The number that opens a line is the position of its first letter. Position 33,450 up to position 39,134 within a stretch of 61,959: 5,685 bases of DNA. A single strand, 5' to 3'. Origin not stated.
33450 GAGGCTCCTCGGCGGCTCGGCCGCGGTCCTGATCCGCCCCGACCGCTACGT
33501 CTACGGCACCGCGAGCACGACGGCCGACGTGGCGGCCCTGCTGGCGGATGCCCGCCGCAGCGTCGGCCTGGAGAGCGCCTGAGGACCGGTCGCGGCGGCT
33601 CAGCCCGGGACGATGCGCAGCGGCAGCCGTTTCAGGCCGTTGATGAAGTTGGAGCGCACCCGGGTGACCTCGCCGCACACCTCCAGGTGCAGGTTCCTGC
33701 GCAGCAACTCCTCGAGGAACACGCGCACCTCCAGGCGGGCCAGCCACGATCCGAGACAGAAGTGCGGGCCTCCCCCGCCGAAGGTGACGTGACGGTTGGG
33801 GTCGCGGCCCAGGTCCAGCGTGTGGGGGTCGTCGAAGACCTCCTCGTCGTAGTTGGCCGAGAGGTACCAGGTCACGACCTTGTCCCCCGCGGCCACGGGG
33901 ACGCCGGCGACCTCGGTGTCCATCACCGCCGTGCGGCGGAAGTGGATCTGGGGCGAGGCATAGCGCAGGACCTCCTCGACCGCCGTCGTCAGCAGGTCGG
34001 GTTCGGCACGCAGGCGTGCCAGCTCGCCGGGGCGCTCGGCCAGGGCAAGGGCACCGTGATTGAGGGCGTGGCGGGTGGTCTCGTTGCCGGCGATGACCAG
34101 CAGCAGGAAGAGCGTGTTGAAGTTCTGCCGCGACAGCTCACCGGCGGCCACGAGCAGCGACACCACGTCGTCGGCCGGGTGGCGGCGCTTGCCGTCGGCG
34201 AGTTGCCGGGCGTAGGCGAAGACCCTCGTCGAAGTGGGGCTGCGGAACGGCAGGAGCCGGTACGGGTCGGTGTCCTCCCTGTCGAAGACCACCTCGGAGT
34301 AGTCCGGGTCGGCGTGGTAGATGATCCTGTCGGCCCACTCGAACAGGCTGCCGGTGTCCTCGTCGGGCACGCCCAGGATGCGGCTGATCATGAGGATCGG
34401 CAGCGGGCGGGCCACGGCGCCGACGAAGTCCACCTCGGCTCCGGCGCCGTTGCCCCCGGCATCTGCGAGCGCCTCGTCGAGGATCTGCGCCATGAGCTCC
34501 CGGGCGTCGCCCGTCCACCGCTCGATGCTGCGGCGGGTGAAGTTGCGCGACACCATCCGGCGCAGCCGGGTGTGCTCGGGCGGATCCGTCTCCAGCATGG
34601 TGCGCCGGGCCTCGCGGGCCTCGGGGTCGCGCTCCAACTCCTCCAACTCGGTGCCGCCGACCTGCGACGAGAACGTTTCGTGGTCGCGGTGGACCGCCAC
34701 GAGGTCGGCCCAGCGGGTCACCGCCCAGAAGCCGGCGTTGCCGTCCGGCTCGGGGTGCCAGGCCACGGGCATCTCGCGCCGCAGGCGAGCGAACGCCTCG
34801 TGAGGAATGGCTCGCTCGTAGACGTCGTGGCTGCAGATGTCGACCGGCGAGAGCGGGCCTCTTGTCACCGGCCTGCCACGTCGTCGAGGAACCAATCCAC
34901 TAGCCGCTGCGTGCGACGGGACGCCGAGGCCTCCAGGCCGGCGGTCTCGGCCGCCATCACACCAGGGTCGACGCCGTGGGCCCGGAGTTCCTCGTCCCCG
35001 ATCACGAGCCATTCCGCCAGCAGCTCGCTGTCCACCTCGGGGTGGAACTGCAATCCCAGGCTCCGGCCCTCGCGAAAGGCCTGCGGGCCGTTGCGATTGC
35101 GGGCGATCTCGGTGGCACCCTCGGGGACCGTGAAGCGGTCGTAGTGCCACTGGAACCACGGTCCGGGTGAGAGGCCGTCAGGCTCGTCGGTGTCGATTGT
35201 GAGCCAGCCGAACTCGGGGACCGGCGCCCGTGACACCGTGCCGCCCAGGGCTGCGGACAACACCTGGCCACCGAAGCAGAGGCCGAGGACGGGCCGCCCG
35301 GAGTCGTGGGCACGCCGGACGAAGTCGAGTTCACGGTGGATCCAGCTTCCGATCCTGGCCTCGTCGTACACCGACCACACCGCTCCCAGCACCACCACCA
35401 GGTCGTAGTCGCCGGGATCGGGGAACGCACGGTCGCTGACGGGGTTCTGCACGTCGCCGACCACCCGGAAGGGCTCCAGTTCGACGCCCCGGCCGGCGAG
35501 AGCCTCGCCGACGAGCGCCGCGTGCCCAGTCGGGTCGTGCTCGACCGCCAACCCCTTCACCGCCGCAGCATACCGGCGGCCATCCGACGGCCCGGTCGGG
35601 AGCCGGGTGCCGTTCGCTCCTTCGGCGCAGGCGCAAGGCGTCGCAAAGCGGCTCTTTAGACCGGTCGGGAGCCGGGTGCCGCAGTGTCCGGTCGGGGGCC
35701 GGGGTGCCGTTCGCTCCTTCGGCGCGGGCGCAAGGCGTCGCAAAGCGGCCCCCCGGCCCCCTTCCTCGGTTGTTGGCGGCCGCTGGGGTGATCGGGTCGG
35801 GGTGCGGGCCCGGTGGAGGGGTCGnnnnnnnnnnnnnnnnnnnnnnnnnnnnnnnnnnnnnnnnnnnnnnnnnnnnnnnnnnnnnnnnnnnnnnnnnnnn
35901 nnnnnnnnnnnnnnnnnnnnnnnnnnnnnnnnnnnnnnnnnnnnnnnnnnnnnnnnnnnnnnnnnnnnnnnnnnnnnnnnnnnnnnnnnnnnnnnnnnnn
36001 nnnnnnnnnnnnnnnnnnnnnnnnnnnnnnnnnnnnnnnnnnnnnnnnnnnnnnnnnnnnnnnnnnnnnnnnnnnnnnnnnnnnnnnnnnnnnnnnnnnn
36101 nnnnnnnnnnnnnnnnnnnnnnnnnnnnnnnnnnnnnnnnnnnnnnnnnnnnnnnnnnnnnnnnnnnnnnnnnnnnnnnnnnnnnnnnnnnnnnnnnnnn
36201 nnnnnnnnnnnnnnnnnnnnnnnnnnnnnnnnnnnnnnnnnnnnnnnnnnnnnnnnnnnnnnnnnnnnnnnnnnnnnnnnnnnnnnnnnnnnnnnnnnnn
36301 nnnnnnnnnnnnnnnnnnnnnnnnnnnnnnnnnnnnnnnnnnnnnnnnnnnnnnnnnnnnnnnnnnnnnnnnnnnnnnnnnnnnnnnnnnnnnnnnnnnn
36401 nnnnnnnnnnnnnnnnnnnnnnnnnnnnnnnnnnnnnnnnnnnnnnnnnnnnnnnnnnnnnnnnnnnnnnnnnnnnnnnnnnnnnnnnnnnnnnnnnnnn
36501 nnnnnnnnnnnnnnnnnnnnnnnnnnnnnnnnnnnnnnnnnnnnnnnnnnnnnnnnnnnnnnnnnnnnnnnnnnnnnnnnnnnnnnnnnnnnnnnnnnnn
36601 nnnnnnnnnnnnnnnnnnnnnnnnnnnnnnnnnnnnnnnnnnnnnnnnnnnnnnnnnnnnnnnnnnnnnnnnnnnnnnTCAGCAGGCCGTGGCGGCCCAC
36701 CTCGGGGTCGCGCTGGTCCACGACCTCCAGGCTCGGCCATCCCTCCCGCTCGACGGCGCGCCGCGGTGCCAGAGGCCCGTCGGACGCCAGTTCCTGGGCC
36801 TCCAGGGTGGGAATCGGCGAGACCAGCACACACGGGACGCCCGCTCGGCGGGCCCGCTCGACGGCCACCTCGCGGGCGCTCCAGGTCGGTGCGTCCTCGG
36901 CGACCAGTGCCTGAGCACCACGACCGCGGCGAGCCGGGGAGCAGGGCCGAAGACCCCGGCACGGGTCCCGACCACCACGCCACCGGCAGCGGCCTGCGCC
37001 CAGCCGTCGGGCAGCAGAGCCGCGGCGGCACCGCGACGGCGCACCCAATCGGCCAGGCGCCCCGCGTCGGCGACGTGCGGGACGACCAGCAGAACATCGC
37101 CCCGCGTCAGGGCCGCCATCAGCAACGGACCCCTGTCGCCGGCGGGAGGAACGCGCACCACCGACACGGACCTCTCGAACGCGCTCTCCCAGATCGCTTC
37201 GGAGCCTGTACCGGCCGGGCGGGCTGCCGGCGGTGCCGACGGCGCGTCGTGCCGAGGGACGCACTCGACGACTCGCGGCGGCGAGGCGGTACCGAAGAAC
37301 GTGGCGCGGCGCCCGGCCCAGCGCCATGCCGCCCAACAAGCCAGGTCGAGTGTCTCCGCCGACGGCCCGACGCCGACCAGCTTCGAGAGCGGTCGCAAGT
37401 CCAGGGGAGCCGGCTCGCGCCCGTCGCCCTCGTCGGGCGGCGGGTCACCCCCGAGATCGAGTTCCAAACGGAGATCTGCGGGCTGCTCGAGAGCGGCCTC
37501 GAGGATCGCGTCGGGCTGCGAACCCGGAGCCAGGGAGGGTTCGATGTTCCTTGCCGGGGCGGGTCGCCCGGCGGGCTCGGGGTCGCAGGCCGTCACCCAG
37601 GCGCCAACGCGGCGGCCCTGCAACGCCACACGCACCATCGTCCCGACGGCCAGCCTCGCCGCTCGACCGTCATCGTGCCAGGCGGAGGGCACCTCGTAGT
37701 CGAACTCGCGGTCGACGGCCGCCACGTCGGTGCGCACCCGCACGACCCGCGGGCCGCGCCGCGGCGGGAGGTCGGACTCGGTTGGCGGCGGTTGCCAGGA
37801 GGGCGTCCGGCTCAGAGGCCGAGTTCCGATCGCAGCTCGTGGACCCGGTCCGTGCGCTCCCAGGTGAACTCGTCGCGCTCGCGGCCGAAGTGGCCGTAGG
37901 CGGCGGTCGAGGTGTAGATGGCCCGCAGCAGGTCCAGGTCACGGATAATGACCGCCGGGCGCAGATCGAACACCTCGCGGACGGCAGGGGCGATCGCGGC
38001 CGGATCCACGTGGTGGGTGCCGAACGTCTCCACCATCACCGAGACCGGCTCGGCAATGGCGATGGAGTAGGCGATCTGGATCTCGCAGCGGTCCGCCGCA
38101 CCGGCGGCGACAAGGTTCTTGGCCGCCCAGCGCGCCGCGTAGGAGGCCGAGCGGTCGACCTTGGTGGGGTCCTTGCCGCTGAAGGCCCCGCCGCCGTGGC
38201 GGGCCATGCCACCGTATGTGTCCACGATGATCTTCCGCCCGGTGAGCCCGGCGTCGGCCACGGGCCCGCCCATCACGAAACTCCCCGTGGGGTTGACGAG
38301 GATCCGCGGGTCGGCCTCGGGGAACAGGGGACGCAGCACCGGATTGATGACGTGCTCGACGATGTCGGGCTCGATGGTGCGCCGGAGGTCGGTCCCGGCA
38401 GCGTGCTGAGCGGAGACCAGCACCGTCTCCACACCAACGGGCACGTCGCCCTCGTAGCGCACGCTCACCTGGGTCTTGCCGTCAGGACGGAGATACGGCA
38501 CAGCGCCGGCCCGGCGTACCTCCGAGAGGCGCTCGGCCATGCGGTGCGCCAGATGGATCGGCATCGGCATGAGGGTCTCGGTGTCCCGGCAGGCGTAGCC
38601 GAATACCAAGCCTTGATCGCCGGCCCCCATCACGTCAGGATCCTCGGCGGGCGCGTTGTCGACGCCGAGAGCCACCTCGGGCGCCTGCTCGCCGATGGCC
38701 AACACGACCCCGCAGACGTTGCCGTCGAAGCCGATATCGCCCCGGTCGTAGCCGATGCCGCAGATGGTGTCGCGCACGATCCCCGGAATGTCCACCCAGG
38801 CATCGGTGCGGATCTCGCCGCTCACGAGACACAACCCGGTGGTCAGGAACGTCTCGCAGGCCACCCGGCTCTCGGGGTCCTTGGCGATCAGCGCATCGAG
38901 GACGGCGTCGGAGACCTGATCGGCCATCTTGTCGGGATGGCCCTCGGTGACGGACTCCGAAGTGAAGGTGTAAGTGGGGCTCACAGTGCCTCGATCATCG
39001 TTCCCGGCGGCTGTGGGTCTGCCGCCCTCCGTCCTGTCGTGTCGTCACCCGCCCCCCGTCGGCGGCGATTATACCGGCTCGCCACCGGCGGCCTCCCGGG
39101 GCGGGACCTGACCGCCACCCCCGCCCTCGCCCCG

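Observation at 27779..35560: Putative gamma-glutamylation-dependent amine catabolic cluster that couples a P450 to a homoprotocatechuate-type meta-cleavage set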

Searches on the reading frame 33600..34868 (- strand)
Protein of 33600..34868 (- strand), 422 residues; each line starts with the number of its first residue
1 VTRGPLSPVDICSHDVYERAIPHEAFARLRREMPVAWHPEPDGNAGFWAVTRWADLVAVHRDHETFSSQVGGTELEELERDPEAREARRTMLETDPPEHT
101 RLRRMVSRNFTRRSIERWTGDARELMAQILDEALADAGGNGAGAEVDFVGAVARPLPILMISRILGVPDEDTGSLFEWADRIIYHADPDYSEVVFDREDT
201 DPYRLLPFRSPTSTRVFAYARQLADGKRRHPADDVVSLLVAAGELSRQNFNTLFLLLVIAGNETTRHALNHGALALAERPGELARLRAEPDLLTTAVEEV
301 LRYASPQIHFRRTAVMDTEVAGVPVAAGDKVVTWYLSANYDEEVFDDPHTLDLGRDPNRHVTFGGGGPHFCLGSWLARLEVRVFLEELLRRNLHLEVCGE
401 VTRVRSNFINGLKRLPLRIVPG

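Call 10: search_protein_families(library=pfam, proteins=[window:33600-34868:-])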
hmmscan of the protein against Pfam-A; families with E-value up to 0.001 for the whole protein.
window:33600-34868:- (422 aa): 1 family
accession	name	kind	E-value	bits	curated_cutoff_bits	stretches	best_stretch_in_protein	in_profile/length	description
PF00067.27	p450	-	6.3e-22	78.4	22.8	1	240-399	247-438/462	Cytochrome P450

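Call 11: search_protein_families(library=ncbifam, proteins=[window:33600-34868:-])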
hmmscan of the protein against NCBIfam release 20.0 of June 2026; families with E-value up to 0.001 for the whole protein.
window:33600-34868:- (422 aa): 8 families
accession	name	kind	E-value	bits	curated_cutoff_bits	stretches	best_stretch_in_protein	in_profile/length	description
NF041802.1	P450_SolI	exception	1.2e-53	182.1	850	1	5-417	15-420/424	solanimycin biosynthesis cytochrome P450 SolI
NF041177.1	Cyp119_Thmprot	equivalog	4.3e-52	177.1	680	1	24-419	3-366/368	cytochrome P450 Cyp119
TIGR04458.1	CYP450_TxtE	equivalog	1.7e-40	138.9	500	1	22-418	13-401/403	4-nitrotryptophan synthase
NF045816.1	PentlenlactSyn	equivalog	5.3e-34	117.6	700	1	93-416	85-393/396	pentalenolactone synthase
TIGR04515.1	P450_rel_GT_act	subfamily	8.1e-34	117.6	343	2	233-417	198-385/386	P450-derived glycosyltransferase activator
TIGR04538.1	P450_cycloAA_1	subfamily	6.5e-26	91.1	500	1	21-395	10-369/395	cytochrome P450, cyclodipeptide synthase-associated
NF050147.1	aminopyruv_ApyO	equivalog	4e-09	35.6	525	1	254-391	237-392/444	RiPP biosynthesis cytochrome P450 ApyO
NF045812.1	PentlenOxigase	equivalog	3.4e-06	26.2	800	1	291-418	300-436/444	pentalenene oxygenase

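Call 49: search_solved_structures(query=window:33600-34868:-, max_evalue=1e-40)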
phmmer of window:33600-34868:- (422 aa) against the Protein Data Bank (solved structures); distinct sequences matched with E-value up to 1e-40: 106 (the best 60 are shown).
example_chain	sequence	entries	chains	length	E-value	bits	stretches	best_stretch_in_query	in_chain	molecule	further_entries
8vxi_A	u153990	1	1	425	5e-125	420.9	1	7-421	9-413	CYP125MRCA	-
8vxg_A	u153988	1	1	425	7.3e-124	417.1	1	7-421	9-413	CYP125MRCA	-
2wm4_A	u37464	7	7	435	2.5e-75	257.2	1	7-417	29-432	PUTATIVE CYTOCHROME P450 124 | Methyl-branched lipid omega-hydroxylase | CYP124 in complex with inhibitor carbethoxyhexyl imidazole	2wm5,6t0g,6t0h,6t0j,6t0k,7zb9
8gdi_A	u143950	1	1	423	2.6e-75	257.1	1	5-417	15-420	Cytochrome P450 124A1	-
8fjo_A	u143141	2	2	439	2.7e-75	257.1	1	5-417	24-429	Cytochrome P450 124A1, Cyp124A1 | Cytochrome P450 124A1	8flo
6cvc_A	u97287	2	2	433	2.7e-75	257.1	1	5-417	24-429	Cytochrome P450 124A1, Cyp124A1 | Cytochrome P450 124A1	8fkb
6t0f_A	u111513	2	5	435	3.1e-75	256.9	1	7-417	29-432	Methyl-branched lipid omega-hydroxylase | CYP124 in complex with inhibitor compound 5'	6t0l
7qke_A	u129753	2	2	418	6.8e-74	252.5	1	10-414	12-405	Steroid C26-monooxygenase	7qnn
6bld_A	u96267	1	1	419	1.3e-73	251.5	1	7-417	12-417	Cytochrome P450 268A2 Cyp268A2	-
7qwn_A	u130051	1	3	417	1.1e-72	248.5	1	10-414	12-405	Steroid C26-monooxygenase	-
7r1i_A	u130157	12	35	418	1.1e-72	248.4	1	10-414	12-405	Steroid C26-monooxygenase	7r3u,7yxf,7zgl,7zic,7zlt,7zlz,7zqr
2xn8_A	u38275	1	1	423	1.2e-72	248.4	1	10-414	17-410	PUTATIVE CYTOCHROME P450 125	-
2xc3_A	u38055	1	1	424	1.2e-72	248.4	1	10-414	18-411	PUTATIVE CYTOCHROME P450 125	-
2x5l_A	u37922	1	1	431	1.3e-72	248.3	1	10-414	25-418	PUTATIVE CYTOCHROME P450 125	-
3ivy_A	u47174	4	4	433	1.3e-72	248.2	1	10-414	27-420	Cytochrome P450 CYP125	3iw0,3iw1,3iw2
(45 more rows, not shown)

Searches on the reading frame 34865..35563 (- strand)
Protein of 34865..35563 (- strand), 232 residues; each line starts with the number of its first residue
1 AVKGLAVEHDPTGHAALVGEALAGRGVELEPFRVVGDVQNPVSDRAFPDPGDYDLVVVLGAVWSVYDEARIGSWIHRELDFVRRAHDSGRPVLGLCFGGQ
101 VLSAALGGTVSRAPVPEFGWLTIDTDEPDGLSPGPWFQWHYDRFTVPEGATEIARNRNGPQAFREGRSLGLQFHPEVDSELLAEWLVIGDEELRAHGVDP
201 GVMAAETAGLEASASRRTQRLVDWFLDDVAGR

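Call 38: search_solved_structures(query=window:34865-35563:-, max_evalue=0.001)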
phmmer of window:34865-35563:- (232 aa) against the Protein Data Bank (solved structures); distinct sequences matched with E-value up to 0.001: 29.
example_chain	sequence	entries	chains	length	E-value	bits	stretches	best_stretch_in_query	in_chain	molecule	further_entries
7d54_A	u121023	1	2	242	4.1e-61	209.8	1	9-229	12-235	Glutamine amidotransferase class-I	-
9xfs_A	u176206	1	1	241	2.7e-23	85.9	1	51-212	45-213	Glutamine amidotransferase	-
1o1y_A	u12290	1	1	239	1.1e-18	70.8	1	50-212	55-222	conserved hypothetical protein TM1158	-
3m3p_A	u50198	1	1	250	1.4e-17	67.2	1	51-201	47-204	Glutamine amido transferase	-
9k7i_A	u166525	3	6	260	4.4e-09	39.4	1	46-184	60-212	Gamma-glutamyl peptidase 1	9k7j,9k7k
2ywb_A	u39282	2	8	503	5e-09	39.2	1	84-178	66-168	GMP synthase [glutamine-hydrolyzing]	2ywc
9k7l_A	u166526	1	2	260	2.8e-08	36.7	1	46-138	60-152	Gamma-glutamyl peptidase 1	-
7sbc_A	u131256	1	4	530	1.3e-07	34.6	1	87-184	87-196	GMP synthase [glutamine-hydrolyzing]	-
7d96_A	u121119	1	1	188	6.7e-07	32.2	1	84-178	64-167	GMP synthase [glutamine-hydrolyzing] subunit A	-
7d97_A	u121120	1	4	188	1.6e-06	30.9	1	84-178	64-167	GMP synthase [glutamine-hydrolyzing] subunit A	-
2vpi_A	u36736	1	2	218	1.7e-06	30.9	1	87-178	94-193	GMP SYNTHASE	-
2lxn_A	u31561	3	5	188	4.8e-06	29.4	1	84-178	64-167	GMP synthase [glutamine-hydrolyzing] subunit A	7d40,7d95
8hx6_A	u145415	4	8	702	5.1e-06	29.3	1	78-198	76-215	4-amino-4-deoxychorismate synthase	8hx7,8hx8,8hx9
7yc6_A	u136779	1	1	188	5.4e-06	29.2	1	84-178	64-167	GMP synthase [glutamine-hydrolyzing] subunit A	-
8gr3_A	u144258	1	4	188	5.8e-06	29.1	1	84-178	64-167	GMP synthase [glutamine-hydrolyzing] subunit A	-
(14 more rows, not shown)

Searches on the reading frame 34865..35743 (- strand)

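Call 10: search_protein_families(library=pfam, proteins=[window:34865-35743:-])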
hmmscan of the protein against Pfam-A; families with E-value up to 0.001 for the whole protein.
window:34865-35743:- (292 aa): 2 families
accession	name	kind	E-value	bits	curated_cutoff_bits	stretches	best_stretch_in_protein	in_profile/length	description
PF00117.34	GATase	-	5.4e-12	46.2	22.8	1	110-240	40-176/190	Glutamine amidotransferase class-I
PF07722.19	Peptidase_C26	-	3.3e-05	24.2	20.5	1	138-171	94-127/219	Peptidase C26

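Call 11: search_protein_families(library=ncbifam, proteins=[window:34865-35743:-])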
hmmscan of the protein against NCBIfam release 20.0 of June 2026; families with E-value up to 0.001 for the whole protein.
window:34865-35743:- (292 aa): 11 families
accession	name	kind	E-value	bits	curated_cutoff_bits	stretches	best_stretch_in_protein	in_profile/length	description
NF005458.0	PRK07053.1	equivalog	3.3e-33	115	250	1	65-289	6-232/234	glutamine amidotransferase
NF005072.0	PRK06490.1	equivalog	2.4e-27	95.5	339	1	65-265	17-215/251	glutamine amidotransferase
NF006562.0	PRK09065.1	equivalog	8.1e-20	71.4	205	1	100-268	44-221/242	glutamine amidotransferase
TIGR00888.1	guaA_Nterm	equivalog_domain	7.3e-12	45.1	172.15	1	145-238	66-168/188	glutamine-hydrolyzing GMP synthase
NF000848.1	PRK00074.1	equivalog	5.2e-09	35.2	400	1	144-238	65-171/512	glutamine-hydrolyzing GMP synthase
NF001975.0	PRK00758.1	equivalog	2e-08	34.1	198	1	145-238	64-166/185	GMP synthase subunit A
NF006098.0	PRK08250.1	equivalog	2e-07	30.8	301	1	110-186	43-121/239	glutamine amidotransferase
NF005743.0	PRK07567.1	equivalog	1.1e-06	28.1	264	0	112-177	51-121/245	glutamine amidotransferase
NF005849.0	PRK07765.1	equivalog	3.2e-06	26.5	308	1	139-190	66-117/219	aminodeoxychorismate/anthranilate synthase component II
NF004212.0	PRK05665.1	equivalog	8.1e-06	25.7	309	1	100-175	45-117/241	amidotransferase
NF011201.0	PRK14607.1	equivalog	0.00095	17.9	670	0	148-179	72-103/534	bifunctional anthranilate synthase component II/anthranilate phosphoribosyltransferase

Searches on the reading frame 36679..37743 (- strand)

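Call 12: search_protein_families(library=pfam, proteins=[window:36679-37743:-])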
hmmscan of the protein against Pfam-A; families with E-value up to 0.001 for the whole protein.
window:36679-37743:- (354 aa): 1 family
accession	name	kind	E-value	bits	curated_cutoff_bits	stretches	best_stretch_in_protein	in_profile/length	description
PF17764.6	PriA_3primeBD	-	4e-05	23.8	22.7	1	6-68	5-59/96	3'DNA-binding domain (3'BD)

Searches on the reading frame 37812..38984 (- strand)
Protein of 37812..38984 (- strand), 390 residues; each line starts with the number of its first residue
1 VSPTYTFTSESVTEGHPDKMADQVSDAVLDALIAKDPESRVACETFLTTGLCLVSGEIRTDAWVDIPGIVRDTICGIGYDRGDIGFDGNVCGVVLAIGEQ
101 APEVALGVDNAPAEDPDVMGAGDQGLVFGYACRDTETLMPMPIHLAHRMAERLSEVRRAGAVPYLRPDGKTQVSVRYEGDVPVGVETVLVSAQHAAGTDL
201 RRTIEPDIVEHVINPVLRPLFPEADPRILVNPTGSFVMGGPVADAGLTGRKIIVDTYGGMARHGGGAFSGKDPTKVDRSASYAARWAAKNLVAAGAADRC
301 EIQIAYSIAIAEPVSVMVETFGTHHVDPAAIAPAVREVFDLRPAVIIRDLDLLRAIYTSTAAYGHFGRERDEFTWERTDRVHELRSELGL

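Call 12: search_protein_families(library=pfam, proteins=[window:37812-38984:-])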
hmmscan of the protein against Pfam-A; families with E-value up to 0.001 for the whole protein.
window:37812-38984:- (390 aa): 3 families
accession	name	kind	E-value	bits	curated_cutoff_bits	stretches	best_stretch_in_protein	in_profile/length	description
PF02773.21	S-AdoMet_synt_C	-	6.8e-65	217.6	25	1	238-377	1-138/138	S-adenosylmethionine synthetase, C-terminal domain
PF02772.21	S-AdoMet_synt_M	-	1.6e-41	141.6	29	1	119-236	2-120/120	S-adenosylmethionine synthetase, central domain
PF00438.25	S-AdoMet_synt_N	-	2.6e-39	134.2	33.1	1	5-102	2-99/99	S-adenosylmethionine synthetase, N-terminal domain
